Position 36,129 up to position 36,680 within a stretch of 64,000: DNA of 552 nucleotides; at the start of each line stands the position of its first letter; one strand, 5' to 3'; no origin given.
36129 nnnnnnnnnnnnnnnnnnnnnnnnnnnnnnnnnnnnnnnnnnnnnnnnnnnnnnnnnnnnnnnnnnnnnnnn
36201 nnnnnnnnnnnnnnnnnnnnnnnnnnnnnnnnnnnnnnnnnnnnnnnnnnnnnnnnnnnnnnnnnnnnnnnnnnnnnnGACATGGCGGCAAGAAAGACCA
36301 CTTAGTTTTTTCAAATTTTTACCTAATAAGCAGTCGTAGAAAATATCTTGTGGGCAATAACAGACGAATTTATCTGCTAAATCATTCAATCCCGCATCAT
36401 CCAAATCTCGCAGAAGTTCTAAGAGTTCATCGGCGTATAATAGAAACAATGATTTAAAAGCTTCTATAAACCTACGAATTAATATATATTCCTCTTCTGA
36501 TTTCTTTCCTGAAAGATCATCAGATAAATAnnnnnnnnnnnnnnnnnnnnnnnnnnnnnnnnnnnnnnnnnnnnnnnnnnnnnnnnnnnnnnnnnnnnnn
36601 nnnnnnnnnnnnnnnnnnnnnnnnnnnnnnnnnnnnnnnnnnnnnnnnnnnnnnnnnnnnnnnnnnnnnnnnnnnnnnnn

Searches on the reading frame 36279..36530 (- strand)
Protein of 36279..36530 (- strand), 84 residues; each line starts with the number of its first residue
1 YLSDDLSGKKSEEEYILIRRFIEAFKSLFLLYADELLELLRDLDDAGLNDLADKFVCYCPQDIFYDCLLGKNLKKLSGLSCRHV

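Call 9: search_protein_families(library=pfam, max_evalue=1, proteins=[window:36279-36530:-])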
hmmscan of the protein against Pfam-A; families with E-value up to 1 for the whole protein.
seq(84 aa): 1 family
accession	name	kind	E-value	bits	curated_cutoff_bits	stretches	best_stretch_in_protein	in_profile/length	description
PF05197.18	TRIC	-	0.17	11.8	25.9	1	25-68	28-70/193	TRIC channel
